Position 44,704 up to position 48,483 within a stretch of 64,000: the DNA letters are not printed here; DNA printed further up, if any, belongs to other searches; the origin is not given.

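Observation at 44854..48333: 1160-aa radical SAM protein with non-canonical Cx4Cx2C motif, unknown N-terminal domain and a 520-aa repeat-bearing tail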

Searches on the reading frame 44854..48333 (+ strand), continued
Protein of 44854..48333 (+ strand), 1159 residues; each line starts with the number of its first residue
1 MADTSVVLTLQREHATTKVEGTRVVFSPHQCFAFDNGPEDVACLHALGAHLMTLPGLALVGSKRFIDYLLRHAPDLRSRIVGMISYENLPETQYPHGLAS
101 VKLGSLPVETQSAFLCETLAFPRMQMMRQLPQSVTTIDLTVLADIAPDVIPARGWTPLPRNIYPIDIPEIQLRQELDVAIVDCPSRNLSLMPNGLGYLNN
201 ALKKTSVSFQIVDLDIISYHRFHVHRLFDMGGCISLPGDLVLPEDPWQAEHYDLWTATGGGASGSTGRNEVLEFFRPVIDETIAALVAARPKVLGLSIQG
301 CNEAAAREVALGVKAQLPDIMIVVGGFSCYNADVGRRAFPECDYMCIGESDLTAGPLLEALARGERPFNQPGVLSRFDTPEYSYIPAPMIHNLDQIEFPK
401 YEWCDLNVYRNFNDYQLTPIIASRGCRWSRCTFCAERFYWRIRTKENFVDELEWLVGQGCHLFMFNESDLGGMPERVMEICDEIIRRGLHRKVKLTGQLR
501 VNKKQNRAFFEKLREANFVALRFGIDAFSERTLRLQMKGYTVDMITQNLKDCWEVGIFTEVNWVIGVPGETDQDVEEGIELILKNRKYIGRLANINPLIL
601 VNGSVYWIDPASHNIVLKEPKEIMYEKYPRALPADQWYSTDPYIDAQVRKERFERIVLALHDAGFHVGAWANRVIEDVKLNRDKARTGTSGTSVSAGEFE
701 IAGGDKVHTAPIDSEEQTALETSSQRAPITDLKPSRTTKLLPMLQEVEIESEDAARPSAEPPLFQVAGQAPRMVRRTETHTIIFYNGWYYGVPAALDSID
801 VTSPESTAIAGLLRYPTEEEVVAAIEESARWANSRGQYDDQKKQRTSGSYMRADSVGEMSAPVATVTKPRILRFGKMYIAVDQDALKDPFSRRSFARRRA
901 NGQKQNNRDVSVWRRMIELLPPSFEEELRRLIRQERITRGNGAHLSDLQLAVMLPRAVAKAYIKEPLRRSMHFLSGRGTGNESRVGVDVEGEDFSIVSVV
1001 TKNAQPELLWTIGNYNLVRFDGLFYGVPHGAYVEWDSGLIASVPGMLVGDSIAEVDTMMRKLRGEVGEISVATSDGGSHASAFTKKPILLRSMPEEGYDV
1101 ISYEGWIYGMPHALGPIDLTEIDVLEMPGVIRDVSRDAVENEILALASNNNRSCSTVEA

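Call 13: search_solved_structures(query=A1, max_evalue=0.01, show_alignments=3)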
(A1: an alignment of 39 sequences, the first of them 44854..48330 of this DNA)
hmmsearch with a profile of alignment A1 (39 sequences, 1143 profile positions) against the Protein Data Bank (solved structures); distinct sequences matched with E-value up to 0.01: 2.
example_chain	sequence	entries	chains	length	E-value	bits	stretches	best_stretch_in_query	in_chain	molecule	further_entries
5ul2_A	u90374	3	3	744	1.5e-05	26.2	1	267-542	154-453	OxsB protein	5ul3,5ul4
6wte_A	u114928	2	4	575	0.001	20.1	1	416-579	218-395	B12-binding domain-containing protein | Tryptophan-C2-methyltransferase containing B12-binding domain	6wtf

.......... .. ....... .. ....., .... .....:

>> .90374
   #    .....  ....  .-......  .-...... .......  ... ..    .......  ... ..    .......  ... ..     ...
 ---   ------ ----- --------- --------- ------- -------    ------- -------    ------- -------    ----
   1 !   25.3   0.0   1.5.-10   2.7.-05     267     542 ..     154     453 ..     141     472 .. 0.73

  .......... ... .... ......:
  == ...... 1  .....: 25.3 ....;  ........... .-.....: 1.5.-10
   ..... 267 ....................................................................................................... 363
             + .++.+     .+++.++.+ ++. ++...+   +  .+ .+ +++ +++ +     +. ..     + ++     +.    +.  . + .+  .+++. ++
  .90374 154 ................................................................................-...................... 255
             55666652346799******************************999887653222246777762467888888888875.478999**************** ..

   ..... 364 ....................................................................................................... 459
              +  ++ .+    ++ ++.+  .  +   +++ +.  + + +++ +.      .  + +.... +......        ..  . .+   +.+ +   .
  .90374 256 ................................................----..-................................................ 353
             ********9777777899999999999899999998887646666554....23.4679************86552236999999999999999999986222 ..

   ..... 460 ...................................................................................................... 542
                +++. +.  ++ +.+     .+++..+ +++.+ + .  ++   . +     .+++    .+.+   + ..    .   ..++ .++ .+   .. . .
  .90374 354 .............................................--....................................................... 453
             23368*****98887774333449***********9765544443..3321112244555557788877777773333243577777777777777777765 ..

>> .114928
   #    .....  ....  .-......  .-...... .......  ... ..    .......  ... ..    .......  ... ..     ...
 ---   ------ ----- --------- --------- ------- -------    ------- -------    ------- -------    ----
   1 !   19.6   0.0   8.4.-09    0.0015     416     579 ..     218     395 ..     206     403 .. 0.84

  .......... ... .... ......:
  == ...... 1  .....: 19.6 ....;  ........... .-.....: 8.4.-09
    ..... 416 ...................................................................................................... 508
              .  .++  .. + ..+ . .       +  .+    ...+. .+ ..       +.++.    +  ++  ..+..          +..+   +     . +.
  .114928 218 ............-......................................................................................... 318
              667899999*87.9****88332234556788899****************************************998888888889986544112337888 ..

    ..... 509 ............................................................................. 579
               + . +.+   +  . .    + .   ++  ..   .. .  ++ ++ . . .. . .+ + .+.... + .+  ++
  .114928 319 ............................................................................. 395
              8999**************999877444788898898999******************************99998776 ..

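Call 19: find_encoding_contigs(protein=P0113, flank=10000, max_places=2)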
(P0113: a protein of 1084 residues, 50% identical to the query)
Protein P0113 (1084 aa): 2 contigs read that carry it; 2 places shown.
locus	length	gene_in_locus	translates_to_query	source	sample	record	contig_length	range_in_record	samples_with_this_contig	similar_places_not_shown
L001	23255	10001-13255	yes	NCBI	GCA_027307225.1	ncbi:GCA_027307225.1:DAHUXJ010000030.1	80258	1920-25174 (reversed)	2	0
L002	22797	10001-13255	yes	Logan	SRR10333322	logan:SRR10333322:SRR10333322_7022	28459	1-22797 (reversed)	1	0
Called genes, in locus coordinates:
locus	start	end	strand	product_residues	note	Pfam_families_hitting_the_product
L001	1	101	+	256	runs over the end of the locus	PF01061:ABC2_membrane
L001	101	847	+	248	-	PF00005:ABC_tran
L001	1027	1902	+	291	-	-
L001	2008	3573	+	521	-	PF02310:B12-binding, PF04055:Radical_SAM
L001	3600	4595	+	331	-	PF00288:GHMP_kinases_N, PF08544:GHMP_kinases_C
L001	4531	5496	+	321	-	PF13292:DXP_synthase_N (weak), PF00456:Transketolase_N, PF02775:TPP_enzyme_C, PF00676:E1_dh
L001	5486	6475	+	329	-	PF02779:Transket_pyr, PF02780:Transketolase_C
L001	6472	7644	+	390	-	PF01041:DegT_DnrJ_EryC1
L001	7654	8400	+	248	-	PF00483:NTP_transferase, PF12804:NTP_transf_3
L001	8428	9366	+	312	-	PF01073:3Beta_HSD (weak), PF01370:Epimerase, PF02719:Polysacc_synt_2 (weak), PF04321:RmlD_sub_bind (weak), PF16363:GDP_Man_Dehyd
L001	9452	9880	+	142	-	-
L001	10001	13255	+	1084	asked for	PF02310:B12-binding (faint), PF04055:Radical_SAM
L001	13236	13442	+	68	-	-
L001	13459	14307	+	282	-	PF00106:adh_short, PF08659:KR, PF13561:adh_short_C2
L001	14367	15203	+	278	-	PF13489:Methyltransf_23, PF08003:Methyltransf_9 (weak)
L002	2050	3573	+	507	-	PF02310:B12-binding, PF04055:Radical_SAM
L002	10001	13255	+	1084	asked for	PF02310:B12-binding (faint), PF04055:Radical_SAM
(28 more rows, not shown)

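Call 20: find_encoding_contigs(protein=P0053, flank=10000, max_places=2)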
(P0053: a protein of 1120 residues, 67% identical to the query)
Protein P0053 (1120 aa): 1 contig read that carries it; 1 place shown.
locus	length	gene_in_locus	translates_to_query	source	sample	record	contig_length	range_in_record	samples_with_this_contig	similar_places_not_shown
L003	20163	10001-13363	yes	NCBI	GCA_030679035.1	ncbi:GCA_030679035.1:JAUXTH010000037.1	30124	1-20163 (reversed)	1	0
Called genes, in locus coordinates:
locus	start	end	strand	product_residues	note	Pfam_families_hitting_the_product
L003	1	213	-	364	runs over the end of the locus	PF04055:Radical_SAM, PF13186:SPASM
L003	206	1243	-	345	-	PF04055:Radical_SAM, PF13186:SPASM (weak)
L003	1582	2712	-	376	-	PF13353:Fer4_12 (faint), PF04055:Radical_SAM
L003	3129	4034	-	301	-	PF00480:ROK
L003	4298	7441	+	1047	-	-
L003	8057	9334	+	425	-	-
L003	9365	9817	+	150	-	-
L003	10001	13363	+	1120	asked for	PF02310:B12-binding (weak), PF04055:Radical_SAM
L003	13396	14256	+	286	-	PF00106:adh_short, PF08659:KR, PF13561:adh_short_C2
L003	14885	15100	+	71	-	PF00313:CSD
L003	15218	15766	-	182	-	-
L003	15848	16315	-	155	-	PF03653:UPF0093 (weak)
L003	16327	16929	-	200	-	PF09351:DUF1993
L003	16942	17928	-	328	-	PF12760:Zn_ribbon_IS1595, PF12762:DDE_Tnp_IS1595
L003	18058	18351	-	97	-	-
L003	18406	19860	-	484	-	PF24793:GINT1_N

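Call 22: find_encoding_contigs(protein=P0036, flank=10000, max_places=1)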
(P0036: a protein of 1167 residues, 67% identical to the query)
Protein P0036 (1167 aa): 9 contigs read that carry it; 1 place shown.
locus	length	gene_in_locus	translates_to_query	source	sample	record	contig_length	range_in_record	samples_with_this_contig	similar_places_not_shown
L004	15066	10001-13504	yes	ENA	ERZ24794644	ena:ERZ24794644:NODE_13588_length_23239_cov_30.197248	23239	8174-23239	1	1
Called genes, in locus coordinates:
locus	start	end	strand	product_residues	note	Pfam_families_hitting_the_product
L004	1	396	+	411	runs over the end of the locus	-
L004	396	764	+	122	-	-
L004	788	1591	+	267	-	PF01061:ABC2_membrane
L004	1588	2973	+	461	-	PF00005:ABC_tran, PF13555:AAA_29 (faint), PF14524:Wzt_C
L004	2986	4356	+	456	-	PF04055:Radical_SAM, PF13186:SPASM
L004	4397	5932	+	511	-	PF00685:Sulfotransfer_1 (faint)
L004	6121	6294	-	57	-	-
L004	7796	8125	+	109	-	-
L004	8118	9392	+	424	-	-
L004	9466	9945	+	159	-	-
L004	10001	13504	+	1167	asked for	PF02310:B12-binding (weak), PF04055:Radical_SAM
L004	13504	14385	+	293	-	PF00106:adh_short, PF08659:KR, PF13561:adh_short_C2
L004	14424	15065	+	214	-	?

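Call 23: find_encoding_contigs(protein=P0116, flank=10000, max_places=1)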
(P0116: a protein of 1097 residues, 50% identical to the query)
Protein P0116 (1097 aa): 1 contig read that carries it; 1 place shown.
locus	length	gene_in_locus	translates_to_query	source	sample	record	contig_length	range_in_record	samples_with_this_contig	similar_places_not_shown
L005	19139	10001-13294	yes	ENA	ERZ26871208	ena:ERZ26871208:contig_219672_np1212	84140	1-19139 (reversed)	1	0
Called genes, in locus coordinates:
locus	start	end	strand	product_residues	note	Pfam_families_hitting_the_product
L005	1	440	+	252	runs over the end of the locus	PF00005:ABC_tran, PF13304:AAA_21 (faint)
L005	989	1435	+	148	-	-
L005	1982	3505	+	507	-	PF02310:B12-binding, PF04055:Radical_SAM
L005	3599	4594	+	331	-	PF00288:GHMP_kinases_N, PF08544:GHMP_kinases_C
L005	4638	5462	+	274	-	PF13292:DXP_synthase_N (weak), PF00456:Transketolase_N, PF00676:E1_dh, PF02775:TPP_enzyme_C (weak)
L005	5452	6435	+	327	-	PF02779:Transket_pyr, PF02780:Transketolase_C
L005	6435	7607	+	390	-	PF01041:DegT_DnrJ_EryC1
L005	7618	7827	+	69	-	PF00483:NTP_transferase (weak), PF12804:NTP_transf_3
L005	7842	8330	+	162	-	PF00483:NTP_transferase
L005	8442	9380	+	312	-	PF01073:3Beta_HSD, PF01370:Epimerase, PF02719:Polysacc_synt_2 (weak), PF04321:RmlD_sub_bind (weak), PF05368:NmrA (faint), PF16363:GDP_Man_Dehyd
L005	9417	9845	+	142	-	PF08937:ThsB_TIR (weak)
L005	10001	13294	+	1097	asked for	PF02310:B12-binding (faint), PF04055:Radical_SAM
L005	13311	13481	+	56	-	-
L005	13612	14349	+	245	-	PF00106:adh_short, PF08659:KR, PF13561:adh_short_C2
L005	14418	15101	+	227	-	PF13578:Methyltransf_24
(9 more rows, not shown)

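Call 38: predict_structure(alignment_id=A1)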
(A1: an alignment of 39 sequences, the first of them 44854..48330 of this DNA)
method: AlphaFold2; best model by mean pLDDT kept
length: 1159 residues; sequences in the alignment: 39
mean_pLDDT: 67.1   pTM: 0.64
mean pLDDT of the five models: 67.1, 64.6, 60.9, 60.8, 60.5
residues with pLDDT >= 90: 164; 70-90: 463; 50-70: 259; < 50: 273
segments of 3 or more residues with pLDDT < 50: 88-93, 190-192, 257-266, 327-330, 419-437, 597-610, 629-632, 642-644, 668-767, 830-861, 892-910, 940-944, 969-984, 1065-1085, 1151-1159
pLDDT, mean of each block of 10 residues (from residue 1): 78 81 91 91 95 92 90 90 69 59 79 92 88 90 91 86 84 92 66 68 89 88 91 78 70 51 53 87 95 82 81 94 67 60 79 85 89 81 67 59 77 64 34 41 76 80 62 80 90 77 86 86 78 68 90 82 68 86 85 52 38 60 60 54 52 75 61 36 29 25 27 30 27 29 27 30 43 75 83 67 64 77 66 34 33 31 66 86 81 43 35 61 59 58 54 69 58 36 58 83 73 76 77 69 76 80 46 23 50 78 73 72 60 65 64 35
secondary structure, 60 per line:
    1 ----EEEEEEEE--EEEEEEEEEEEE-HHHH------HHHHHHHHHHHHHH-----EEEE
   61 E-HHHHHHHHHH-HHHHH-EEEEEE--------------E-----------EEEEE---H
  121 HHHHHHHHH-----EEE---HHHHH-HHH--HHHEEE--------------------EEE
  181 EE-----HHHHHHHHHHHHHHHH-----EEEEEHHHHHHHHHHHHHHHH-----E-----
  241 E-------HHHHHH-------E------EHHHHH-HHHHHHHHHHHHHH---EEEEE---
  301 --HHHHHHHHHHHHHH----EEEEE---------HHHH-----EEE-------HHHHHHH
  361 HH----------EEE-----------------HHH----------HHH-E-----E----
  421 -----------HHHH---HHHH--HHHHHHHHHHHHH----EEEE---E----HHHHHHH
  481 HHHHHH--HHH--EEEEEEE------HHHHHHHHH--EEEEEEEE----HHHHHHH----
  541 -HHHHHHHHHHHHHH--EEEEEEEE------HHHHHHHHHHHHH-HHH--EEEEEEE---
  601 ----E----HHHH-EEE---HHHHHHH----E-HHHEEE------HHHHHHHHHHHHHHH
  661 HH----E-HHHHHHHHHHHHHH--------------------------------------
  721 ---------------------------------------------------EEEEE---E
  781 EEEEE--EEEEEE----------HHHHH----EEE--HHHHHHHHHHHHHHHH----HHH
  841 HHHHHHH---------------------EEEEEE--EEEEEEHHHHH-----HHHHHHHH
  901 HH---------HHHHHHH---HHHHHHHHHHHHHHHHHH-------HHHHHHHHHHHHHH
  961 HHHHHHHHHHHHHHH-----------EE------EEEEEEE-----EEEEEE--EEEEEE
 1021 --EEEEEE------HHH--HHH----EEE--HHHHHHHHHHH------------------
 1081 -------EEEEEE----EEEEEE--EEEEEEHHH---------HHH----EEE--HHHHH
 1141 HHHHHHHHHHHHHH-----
elements in order (helices of 4 or more, strands of 3 or more residues): E5-12 E15-26 H28-31 H38-51 E57-61 H63-72 H74-78 E80-85 E112-116 H120-129 E135-137 H141-145 E155-157 E178-182 H188-203 E209-213 H214-229 H249-254 H270-274 H276-289 E293-297 H303-316 E321-325 H335-338 E344-346 H354-362 E373-375 H432-435 H439-442 H445-457 E462-465 H474-486 E494-500 H507-515 E518-525 H530-536 H542-555 E558-565 H572-584 E591-597 H610-613 E615-617 H621-627 E637-639 H646-662 H669-682 E772-776 E780-785 E788-793 H804-808 E813-815 H818-833 H838-847 E869-874 E877-882 H883-887 H893-902 H912-918 H922-939 H947-975 E995-1001 E1007-1012 E1015-1020 E1023-1028 E1047-1049 H1052-1062 E1088-1093 E1098-1103 E1106-1111 E1131-1133 H1136-1154
